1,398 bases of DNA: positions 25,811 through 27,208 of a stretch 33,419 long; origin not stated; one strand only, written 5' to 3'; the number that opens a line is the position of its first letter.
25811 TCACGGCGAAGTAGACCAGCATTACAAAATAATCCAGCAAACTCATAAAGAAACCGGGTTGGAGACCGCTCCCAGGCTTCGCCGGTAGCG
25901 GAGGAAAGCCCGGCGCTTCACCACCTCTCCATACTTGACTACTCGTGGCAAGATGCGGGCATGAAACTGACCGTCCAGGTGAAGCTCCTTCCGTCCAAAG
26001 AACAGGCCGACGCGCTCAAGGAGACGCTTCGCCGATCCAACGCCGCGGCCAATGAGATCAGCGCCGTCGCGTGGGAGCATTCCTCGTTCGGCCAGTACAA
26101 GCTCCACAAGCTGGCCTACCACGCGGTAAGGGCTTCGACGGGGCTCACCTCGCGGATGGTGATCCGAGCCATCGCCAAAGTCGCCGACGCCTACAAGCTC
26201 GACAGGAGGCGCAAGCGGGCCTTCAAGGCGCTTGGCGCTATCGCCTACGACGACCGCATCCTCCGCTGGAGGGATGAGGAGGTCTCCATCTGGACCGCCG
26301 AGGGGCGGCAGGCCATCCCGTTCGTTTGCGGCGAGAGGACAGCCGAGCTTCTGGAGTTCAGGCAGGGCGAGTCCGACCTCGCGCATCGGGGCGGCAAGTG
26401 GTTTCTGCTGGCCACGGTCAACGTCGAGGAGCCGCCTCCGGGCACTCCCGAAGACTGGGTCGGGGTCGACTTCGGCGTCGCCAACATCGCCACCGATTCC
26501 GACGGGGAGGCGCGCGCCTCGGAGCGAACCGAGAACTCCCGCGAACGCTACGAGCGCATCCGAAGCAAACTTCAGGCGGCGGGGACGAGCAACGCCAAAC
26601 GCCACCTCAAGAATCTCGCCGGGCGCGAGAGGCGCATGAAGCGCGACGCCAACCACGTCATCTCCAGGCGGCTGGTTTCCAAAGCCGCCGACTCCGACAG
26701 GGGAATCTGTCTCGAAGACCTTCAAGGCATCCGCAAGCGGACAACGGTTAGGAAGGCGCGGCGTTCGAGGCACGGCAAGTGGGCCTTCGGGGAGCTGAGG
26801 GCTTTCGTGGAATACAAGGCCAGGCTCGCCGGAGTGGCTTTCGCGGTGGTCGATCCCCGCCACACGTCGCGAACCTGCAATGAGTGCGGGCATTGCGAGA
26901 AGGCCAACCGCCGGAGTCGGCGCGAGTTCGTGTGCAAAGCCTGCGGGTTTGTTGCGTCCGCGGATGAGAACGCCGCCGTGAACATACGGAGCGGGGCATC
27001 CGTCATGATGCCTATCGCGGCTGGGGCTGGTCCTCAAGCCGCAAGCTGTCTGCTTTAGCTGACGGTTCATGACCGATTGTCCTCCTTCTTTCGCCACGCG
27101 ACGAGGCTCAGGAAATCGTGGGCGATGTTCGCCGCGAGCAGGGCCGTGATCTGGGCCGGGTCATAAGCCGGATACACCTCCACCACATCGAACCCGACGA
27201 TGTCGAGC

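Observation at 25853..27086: TnpB-only element inserted exactly into an ATGA stop/start overlap; the empty site, candidate TAM and candidate guide can be read off the sequence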

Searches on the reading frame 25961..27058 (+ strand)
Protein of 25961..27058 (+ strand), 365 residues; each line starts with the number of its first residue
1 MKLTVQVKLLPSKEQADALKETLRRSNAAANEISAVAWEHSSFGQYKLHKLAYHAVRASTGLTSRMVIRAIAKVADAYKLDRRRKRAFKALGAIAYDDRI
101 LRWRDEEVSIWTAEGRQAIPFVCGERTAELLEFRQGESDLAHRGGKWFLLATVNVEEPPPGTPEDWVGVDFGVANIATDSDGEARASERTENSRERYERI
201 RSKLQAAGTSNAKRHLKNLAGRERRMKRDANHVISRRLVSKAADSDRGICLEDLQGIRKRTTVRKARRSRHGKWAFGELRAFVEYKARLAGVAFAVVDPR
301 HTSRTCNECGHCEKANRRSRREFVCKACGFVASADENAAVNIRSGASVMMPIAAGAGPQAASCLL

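Call 3: search_protein_families(library=pfam, proteins=[window:25961-27058:+])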
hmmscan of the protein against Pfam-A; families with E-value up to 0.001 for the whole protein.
window:25961-27058:+ (365 aa): 2 families
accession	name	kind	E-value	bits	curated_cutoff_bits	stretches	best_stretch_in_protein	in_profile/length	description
PF07282.18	Cas12f1-like_TNB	-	8.4e-22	77.5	26.3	1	276-342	1-60/60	Cas12f1-like, TNB domain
PF01385.25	OrfB_IS605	-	1.2e-07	32.4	30.5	1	153-241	4-102/120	Probable transposase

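Call 5: find_encoding_contigs(protein=window:25961-27058:+, flank=3000, max_places=10)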
Protein window:25961-27058:+ (365 aa): no gene with exactly this product is on record in the collection.

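Call 7: find_homologous_proteins(query=window:25961-27058:+, max_evalue=1e-20)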
Query window:25961-27058:+ (365 aa): 3926 proteins with E <= 1e-20 among 8000 candidates; the best 120 are listed.
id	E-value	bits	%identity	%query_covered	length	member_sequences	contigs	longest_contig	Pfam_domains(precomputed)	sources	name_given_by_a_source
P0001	8.2e-238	806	100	100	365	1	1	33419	PF01385.26,PF07282.19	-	-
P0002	3.3e-192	656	82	98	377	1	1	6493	PF01385.26,PF07282.19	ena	-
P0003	2.1e-189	647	80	96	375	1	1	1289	PF01385.26,PF07282.19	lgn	-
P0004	9.6e-187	638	79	99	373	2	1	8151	PF01385.26,PF07282.19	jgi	jgi:IS605 OrfB family transposase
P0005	1.2e-186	638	79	97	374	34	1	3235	PF01385.26,PF07282.19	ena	-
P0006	4.0e-186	636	79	97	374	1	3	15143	PF01385.26,PF07282.19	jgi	jgi:putative transposase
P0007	2.7e-185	633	78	97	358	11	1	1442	PF01385.26,PF07282.19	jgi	jgi:putative transposase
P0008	9.3e-184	628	78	97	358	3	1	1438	PF01385.26,PF07282.19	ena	-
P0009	1.9e-183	627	79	96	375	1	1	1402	PF01385.26,PF07282.19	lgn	-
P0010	1.7e-182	624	78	97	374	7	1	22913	PF01385.26,PF07282.19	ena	-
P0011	2.7e-179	614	79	96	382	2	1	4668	PF01385.26,PF07282.19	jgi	jgi:putative transposase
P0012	3.9e-179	613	78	97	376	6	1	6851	PF01385.26,PF07282.19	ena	-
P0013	5.0e-179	613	77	96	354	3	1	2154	PF01385.26,PF07282.19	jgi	jgi:putative transposase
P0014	3.4e-178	610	75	97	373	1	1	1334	PF01385.26,PF07282.19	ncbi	-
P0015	6.9e-178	609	77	98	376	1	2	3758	PF01385.26,PF07282.19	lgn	-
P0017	1.2e-174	599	77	97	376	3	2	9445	PF01385.26,PF07282.19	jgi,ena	jgi:IS605 OrfB family transposase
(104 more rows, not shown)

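Call 16: find_related_loci(query=window:25961-27058:+, collection=metagenome_contigs, flank=1500)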
Query window:25961-27058:+ (365 aa) in metagenome_contigs; peptide patterns used: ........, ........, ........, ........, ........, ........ (x = any residue, [..] = any of these).
52 stretches matched a pattern; 20 encode a relative of the query (tblastn E <= 1e-3); 20 distinct loci.
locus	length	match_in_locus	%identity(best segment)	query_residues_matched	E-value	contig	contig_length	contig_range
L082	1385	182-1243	79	1-354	0e+0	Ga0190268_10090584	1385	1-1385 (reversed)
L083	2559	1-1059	77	3-354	0e+0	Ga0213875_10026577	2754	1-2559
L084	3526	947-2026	68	1-356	5e-168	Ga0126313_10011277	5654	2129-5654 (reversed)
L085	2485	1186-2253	64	1-354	8e-164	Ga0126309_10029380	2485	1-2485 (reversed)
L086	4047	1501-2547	64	1-351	1e-140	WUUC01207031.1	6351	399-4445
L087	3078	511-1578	59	1-356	9e-143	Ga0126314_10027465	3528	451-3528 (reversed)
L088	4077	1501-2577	53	1-359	7e-130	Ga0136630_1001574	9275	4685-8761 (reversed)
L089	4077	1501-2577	53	1-359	9e-130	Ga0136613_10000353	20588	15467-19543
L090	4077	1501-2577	53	1-359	1e-129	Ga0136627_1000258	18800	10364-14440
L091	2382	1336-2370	52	1-344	2e-122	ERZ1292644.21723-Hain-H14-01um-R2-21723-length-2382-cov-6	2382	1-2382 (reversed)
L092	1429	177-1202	50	3-342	5e-118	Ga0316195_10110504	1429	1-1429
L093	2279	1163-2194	51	1-343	1e-112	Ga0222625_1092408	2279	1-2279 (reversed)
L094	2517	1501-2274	75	11-351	2e-105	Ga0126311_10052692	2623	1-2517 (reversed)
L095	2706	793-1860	45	1-355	7e-100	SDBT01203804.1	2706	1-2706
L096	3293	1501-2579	70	1-356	1e-138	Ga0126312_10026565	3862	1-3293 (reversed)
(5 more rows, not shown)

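Call 17: find_encoding_contigs(protein=P0002, flank=2000, max_places=4)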
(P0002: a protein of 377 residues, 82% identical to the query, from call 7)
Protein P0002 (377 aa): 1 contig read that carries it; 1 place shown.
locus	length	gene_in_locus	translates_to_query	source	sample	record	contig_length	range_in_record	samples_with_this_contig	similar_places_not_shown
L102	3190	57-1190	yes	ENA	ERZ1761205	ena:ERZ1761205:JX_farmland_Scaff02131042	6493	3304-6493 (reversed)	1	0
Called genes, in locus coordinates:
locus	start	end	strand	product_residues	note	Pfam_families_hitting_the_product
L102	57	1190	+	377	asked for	PF01385:OrfB_IS605, PF07282:Cas12f1-like_TNB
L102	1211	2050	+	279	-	PF01904:DUF72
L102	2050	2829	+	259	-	PF01261:AP_endonuc_2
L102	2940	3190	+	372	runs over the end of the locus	PF02073:Peptidase_M29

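Call 18: find_encoding_contigs(protein=P0004, flank=2000, max_places=4)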
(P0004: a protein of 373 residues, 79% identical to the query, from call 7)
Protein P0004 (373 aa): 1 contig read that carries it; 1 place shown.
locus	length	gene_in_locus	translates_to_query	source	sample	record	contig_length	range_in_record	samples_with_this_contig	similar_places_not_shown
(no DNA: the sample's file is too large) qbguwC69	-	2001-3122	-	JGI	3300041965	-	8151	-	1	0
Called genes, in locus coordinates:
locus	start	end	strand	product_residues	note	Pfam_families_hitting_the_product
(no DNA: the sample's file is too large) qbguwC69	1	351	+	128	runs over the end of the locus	-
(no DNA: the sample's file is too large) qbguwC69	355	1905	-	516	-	PF02538:Hydantoinase_B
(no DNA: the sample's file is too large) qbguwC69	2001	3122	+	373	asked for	PF01385:OrfB_IS605, PF07282:Cas12f1-like_TNB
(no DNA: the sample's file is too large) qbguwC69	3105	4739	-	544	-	PF05378:Hydant_A_N, PF01968:Hydantoinase_A, PF19278:Hydant_A_C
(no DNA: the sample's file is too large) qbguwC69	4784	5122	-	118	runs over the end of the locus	-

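Call 19: find_encoding_contigs(protein=P0006, flank=2000, max_places=4)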
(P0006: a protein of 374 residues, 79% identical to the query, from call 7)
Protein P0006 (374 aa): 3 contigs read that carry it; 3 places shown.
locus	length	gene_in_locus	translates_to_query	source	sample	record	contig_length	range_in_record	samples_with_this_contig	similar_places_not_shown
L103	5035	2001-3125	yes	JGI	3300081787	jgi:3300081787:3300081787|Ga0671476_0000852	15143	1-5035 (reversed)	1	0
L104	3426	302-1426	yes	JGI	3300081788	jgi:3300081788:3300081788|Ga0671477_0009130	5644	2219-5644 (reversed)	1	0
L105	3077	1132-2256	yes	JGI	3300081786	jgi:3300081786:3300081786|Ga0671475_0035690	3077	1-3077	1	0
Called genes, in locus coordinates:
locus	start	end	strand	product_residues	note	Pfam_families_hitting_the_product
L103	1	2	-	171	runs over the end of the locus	PF00903:Glyoxalase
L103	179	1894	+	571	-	PF00920:ILVD_EDD_N, PF24877:ILV_EDD_C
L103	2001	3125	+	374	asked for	PF01385:OrfB_IS605, PF07282:Cas12f1-like_TNB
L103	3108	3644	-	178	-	PF19853:DUF6328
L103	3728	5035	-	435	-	?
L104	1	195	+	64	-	?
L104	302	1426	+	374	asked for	PF01385:OrfB_IS605, PF07282:Cas12f1-like_TNB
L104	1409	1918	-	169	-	PF19853:DUF6328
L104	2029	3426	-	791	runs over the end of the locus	PF01381:HTH_3, PF13560:HTH_31, PF13191:AAA_16 (weak), PF13401:AAA_22, PF25872:HTH_77, PF13424:TPR_12, PF17874:TPR_MalT, PF13424:TPR_12, +4 more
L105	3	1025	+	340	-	?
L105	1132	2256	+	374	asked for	PF01385:OrfB_IS605, PF07282:Cas12f1-like_TNB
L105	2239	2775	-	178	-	PF19853:DUF6328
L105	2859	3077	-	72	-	?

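Call 20: find_encoding_contigs(protein=P0010, flank=2000, max_places=4)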
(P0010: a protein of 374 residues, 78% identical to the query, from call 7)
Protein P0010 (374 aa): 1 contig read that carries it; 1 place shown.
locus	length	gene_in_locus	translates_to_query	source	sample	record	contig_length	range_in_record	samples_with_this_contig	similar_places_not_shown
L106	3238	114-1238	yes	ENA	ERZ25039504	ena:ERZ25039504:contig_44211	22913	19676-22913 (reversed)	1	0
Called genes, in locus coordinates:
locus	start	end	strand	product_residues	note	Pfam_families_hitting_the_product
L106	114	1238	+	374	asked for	PF01385:OrfB_IS605, PF07282:Cas12f1-like_TNB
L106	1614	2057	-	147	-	-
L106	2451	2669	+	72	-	-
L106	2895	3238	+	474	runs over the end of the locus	PF13487:HD_5, PF01966:HD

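Call 31: search_solved_structures(query=window:25961-27055:+, max_evalue=0.001, show_alignments=2)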
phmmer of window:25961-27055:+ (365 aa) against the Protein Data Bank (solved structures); distinct sequences matched with E-value up to 0.001: 27.
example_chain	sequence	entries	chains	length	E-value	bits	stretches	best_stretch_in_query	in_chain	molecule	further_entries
9nzq_A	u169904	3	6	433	1.2e-24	90.5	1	133-343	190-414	Cas12f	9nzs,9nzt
8hr5_A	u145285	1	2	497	2e-21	79.8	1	193-343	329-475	Transposase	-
9nzo_B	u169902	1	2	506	4.8e-18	68.7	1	143-327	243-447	Cas12f Effector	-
9nzr_A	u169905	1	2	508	4.8e-18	68.7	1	143-327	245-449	Cas12f Nuclease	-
8j3r_A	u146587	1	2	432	7.1e-17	64.9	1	214-343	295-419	Transposase IS605 OrfB C-terminal domain-containing protein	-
8j12_A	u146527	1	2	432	1.2e-16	64.1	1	215-343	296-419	Transposase IS605 OrfB C-terminal domain-containing protein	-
8j1j_A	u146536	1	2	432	1.9e-16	63.4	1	214-343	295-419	Transposase IS605 OrfB C-terminal domain-containing protein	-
7wju_A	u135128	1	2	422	3.1e-16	62.8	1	216-343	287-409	OrfB_Zn_ribbon domain-containing protein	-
8dzj_A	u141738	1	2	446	3.3e-16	62.7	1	216-343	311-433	OrfB_Zn_ribbon domain-containing protein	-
9nzp_A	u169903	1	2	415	6.6e-15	58.4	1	193-344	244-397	IS200/IS605 family element transposase accessory protein TnpB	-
9i8y_A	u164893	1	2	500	3.2e-14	56.1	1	206-332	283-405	CRISPR-associated endodeoxyribonuclease Cas12f1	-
9yyg_A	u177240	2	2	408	4.9e-13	52.2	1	151-350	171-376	AI-designed RNA-guided nuclease | AI-generated RNA-guided nuclease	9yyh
7l48_A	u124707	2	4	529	2.5e-10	43.3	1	248-343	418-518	Cas12f | Cas12f1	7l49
7c7l_A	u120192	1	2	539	4.2e-10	42.6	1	249-343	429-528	CRISPR-associated protein Cas14a.1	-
8bf8_A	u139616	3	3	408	3.9e-09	39.4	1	154-350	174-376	RNA-guided DNA endonuclease TnpB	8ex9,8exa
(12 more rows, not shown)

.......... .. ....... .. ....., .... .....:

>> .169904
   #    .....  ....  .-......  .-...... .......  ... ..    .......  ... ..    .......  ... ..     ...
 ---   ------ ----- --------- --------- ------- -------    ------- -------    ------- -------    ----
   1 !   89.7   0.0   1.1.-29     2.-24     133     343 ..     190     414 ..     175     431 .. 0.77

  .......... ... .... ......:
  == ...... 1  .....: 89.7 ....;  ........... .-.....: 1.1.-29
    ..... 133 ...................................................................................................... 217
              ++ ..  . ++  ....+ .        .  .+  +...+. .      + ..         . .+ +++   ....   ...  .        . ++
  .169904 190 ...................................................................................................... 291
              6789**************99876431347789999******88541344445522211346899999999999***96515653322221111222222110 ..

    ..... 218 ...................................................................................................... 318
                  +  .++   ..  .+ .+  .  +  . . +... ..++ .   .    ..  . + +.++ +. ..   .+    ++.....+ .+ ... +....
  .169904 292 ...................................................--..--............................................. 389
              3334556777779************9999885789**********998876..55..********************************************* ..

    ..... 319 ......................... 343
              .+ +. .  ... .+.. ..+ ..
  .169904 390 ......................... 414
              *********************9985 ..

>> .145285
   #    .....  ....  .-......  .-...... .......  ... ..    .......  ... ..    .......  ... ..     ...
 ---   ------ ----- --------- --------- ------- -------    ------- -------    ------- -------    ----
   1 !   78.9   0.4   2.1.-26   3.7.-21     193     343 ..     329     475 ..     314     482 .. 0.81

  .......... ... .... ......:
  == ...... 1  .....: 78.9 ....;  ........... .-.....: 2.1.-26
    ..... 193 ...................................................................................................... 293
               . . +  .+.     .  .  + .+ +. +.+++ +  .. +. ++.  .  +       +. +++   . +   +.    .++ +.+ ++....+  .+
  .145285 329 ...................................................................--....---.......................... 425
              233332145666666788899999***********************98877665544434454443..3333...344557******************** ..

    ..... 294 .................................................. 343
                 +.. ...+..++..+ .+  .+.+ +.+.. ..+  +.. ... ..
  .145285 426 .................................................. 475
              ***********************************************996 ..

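Call 32: search_dna_similar(query=window:25961-27055:+, collection=plasmids, mode=protein, max_rows=30, max_evalue=1e-40)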
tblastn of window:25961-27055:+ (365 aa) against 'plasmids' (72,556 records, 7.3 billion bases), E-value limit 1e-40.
Records with a match: 47; places in all: 66; records where one place covers at least 80% of the query: 46.
Best place of each record, by identity: <60% 47.
By first word of the organism name: Streptomyces 17; Thermus 7; Bacteroides 4; Bifidobacterium 3; Rhodococcus 2; Allomeiothermus 2; Rhodovastum 1; Parageobacillus 1; Geobacillus 1; Rhodothermus 1; and 8 more.
By predicted mobility (MOB-suite, as given by PLSDB): non-mobilizable 39; mobilizable 8.
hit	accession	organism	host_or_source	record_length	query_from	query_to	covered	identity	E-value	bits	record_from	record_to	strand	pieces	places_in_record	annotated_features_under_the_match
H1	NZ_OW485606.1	Rhodovastum atsumiense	-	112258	1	342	94%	47.2%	2e-97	323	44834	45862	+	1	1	RNA-guided endonuclease TnpB family protein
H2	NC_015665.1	Parageobacillus thermoglucosidasius C56-YS93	-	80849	1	346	95%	44.1%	7e-89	299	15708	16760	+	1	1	RNA-guided endonuclease TnpB family protein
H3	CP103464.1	Geobacillus sp. CX412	-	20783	1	346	95%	44.1%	8e-89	299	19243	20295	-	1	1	record has no annotation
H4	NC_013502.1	Rhodothermus marinus DSM 4252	-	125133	3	351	96%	43.6%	1e-81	278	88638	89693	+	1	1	RNA-guided endonuclease TnpB family protein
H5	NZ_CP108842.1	Streptomyces chartreusis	-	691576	1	349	96%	42.6%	3e-75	260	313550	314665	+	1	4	transposase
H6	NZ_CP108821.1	Streptomyces chartreusis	-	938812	1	349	96%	42.6%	3e-75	260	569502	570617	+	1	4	transposase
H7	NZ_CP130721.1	Streptomyces sp. NBC_01296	-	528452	1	342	91%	44.7%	7e-62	264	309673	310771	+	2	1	none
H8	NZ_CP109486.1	Streptomyces sp. NBC_01445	-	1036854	1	348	95%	42.6%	3e-73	254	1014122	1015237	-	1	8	record has no annotation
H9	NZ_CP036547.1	Bacteroides fragilis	Homo sapiens,blood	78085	1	355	97%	41.4%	2e-81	278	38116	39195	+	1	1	RNA-guided endonuclease TnpB family protein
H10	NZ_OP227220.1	Bacteroides sp.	-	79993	1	355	97%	41.4%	2e-81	278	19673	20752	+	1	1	RNA-guided endonuclease TnpB family protein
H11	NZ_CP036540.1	Bacteroides fragilis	Homo sapiens,blood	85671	1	355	97%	41.4%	2e-81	278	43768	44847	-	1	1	RNA-guided endonuclease TnpB family protein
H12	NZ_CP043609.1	Bacteroides fragilis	Homo sapiens,cell culture,feces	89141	1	355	97%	41.4%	2e-81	278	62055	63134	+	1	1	RNA-guided endonuclease TnpB family protein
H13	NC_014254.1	Methanohalobium evestigatum Z-7303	-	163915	1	351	96%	41.6%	1e-81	278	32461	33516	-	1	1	RNA-guided endonuclease TnpB family protein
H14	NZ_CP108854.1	Streptomyces sp. NBC_00841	-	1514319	8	361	97%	40.6%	2e-65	231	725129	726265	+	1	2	record has no annotation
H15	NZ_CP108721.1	Streptomyces sp. NBC_00998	-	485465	1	342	94%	42.0%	2e-72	251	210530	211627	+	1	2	transposase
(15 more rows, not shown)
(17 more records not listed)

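Call 33: find_encoding_contigs(protein=P0012, flank=1500, max_places=6)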
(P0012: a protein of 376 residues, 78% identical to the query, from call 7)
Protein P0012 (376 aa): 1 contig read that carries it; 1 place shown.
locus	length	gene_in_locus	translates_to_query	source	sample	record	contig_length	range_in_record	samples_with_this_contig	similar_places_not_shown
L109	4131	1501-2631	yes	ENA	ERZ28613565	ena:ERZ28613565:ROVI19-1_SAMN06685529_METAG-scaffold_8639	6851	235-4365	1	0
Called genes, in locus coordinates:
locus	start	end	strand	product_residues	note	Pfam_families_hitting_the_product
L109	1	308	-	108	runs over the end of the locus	-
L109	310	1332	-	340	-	PF10103:Zincin_2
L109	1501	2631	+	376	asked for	PF01385:OrfB_IS605, PF07282:Cas12f1-like_TNB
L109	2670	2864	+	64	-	PF02416:TatA_B_E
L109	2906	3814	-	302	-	PF01966:HD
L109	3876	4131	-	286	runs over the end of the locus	PF00528:BPD_transp_1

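Call 34: find_encoding_contigs(protein=P0017, flank=1500, max_places=6)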
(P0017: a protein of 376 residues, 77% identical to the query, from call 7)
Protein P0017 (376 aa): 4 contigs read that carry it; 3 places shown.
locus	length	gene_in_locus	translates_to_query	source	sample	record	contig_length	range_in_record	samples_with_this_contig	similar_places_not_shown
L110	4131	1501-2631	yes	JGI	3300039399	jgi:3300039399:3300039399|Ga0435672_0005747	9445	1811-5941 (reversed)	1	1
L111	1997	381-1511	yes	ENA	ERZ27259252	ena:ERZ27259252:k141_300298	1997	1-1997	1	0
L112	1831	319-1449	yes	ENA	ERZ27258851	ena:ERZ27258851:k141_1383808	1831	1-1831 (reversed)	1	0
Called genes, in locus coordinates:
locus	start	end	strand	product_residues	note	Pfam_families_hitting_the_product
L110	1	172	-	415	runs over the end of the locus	PF02347:GDC-P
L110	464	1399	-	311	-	PF00291:PALP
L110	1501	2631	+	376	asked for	PF01385:OrfB_IS605, PF07282:Cas12f1-like_TNB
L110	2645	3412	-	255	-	PF00106:adh_short, PF01370:Epimerase (weak), PF08659:KR, PF13561:adh_short_C2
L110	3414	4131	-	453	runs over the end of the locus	PF00171:Aldedh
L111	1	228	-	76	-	?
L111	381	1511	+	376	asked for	PF01385:OrfB_IS605, PF07282:Cas12f1-like_TNB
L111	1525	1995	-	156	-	?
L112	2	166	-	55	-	?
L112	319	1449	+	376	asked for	PF01385:OrfB_IS605, PF07282:Cas12f1-like_TNB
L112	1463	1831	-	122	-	?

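Call 35: find_encoding_contigs(protein=P0011, flank=1500, max_places=6)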
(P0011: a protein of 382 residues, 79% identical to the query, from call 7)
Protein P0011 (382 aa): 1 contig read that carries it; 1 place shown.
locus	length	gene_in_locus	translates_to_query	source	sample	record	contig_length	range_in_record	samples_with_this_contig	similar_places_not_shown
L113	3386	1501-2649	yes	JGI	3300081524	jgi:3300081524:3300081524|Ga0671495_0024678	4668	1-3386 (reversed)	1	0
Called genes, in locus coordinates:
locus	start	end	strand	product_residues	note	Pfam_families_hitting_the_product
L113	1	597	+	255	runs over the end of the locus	PF00218:IGPS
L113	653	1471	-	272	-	PF00578:AhpC-TSA, PF08534:Redoxin, PF13905:Thioredoxin_8 (weak)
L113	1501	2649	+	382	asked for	PF01385:OrfB_IS605, PF07282:Cas12f1-like_TNB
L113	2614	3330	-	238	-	PF02683:DsbD_TM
